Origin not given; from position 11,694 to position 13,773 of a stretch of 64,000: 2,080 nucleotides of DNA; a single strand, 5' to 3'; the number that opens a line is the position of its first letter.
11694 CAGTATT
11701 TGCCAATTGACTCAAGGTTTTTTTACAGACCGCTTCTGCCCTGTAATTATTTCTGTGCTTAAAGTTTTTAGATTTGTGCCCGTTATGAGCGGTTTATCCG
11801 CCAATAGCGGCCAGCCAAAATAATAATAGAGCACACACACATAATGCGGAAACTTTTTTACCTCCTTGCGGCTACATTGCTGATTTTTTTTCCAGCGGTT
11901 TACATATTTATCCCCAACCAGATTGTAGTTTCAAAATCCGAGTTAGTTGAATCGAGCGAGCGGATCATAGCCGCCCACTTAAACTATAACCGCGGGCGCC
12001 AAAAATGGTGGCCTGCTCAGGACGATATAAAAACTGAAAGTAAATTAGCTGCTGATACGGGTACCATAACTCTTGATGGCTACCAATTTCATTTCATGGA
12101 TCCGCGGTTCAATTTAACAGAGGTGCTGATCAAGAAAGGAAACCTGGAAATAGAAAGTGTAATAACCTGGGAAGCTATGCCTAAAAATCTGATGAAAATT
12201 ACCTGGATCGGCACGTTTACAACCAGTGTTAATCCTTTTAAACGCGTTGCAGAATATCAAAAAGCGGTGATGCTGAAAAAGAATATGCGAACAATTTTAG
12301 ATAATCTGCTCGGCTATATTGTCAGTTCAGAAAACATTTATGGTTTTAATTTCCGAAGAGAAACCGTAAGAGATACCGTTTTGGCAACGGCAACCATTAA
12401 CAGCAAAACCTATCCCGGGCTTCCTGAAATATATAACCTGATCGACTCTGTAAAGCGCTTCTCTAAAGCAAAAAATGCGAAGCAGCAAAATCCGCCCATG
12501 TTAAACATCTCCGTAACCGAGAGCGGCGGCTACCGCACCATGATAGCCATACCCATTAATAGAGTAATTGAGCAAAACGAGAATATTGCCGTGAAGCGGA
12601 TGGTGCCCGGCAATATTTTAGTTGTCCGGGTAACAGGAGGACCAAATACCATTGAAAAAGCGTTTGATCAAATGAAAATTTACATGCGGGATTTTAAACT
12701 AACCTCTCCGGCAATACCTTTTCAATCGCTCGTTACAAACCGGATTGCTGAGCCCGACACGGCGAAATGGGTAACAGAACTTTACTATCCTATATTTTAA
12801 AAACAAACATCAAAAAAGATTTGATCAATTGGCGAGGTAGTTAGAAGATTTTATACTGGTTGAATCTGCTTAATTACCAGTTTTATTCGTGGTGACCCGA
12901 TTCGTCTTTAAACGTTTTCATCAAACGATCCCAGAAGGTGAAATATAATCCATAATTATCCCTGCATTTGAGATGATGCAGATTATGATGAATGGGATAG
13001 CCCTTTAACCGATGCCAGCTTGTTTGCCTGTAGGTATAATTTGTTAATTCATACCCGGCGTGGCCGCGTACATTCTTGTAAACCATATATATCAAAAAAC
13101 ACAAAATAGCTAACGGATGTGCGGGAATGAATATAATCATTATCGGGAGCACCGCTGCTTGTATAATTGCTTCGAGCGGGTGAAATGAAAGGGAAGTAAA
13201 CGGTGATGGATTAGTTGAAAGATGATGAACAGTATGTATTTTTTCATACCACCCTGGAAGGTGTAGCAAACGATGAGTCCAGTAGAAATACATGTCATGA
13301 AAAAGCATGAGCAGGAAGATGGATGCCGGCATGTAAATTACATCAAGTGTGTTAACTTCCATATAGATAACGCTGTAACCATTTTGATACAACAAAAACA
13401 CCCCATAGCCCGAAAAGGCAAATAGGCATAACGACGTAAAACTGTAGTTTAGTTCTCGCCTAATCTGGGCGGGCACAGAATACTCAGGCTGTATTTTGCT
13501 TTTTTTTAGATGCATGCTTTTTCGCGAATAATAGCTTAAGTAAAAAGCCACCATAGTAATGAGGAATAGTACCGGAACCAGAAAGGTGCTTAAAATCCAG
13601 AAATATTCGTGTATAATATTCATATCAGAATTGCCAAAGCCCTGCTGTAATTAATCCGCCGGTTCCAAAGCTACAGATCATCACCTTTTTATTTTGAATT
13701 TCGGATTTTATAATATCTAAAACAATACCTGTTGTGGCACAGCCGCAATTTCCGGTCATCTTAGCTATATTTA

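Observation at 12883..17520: AT-richer divergent four-gene module: di-iron hydroxylase + KAS III-like enzyme facing a membrane protein + radical SAM enzyme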

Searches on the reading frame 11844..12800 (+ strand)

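Call 3: search_protein_families(library=pfam, proteins=[window:11844-12800:+], max_evalue=0.01)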
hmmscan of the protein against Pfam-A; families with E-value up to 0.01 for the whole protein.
window:11844-12800:+ (318 aa): 1 family
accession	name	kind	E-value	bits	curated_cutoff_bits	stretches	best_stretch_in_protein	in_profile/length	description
PF06445.20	GyrI-like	-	0.0069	17.1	26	0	191-317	21-154/155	GyrI-like small molecule binding domain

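Call 4: search_protein_families(library=ncbifam, proteins=[window:11844-12800:+], max_evalue=0.01)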
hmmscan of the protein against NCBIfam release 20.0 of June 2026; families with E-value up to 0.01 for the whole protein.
window:11844-12800:+ (318 aa): 0 families

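Call 61: search_protein_families(library=pfam, proteins=[window:11844-12800:+], max_evalue=0.01)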
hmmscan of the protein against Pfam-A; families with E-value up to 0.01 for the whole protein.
window:11844-12800:+ (318 aa): 1 family
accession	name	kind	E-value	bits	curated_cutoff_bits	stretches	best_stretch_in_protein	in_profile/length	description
PF06445.20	GyrI-like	-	0.0069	17.1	26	0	191-317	21-154/155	GyrI-like small molecule binding domain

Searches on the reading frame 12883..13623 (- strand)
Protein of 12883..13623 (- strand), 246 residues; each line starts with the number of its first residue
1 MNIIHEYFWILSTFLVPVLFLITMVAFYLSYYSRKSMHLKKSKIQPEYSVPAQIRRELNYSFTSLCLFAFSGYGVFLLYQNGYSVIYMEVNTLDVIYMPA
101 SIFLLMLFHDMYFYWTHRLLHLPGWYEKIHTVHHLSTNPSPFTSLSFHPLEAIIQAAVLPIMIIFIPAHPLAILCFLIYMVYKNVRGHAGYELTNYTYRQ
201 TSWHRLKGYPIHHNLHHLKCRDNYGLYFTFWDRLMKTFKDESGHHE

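Call 3: search_protein_families(library=pfam, proteins=[window:12883-13623:-], max_evalue=0.01)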
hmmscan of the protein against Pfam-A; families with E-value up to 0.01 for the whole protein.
window:12883-13623:- (246 aa): 2 families
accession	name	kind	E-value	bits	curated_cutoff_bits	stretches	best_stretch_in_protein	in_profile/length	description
PF04116.19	FA_hydroxylase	-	2.3e-27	96.5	31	1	103-237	2-132/132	Fatty acid hydroxylase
PF19762.4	DUF6249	-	0.0034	17.8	33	0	10-78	4-72/104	Domain of unknown function (DUF6249)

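Call 4: search_protein_families(library=ncbifam, proteins=[window:12883-13623:-], max_evalue=0.01)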
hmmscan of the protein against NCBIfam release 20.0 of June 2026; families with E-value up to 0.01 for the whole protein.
window:12883-13623:- (246 aa): 0 families

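Call 32: search_solved_structures(query=window:12883-13623:-, max_evalue=0.01)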
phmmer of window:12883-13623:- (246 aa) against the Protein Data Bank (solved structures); distinct sequences matched with E-value up to 0.01: 0.

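Call 69: search_protein_families(library=padloc, proteins=[window:12883-13623:-], max_evalue=0.001)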
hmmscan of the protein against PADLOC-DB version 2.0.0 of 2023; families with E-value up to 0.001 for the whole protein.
window:12883-13623:- (246 aa): 0 families
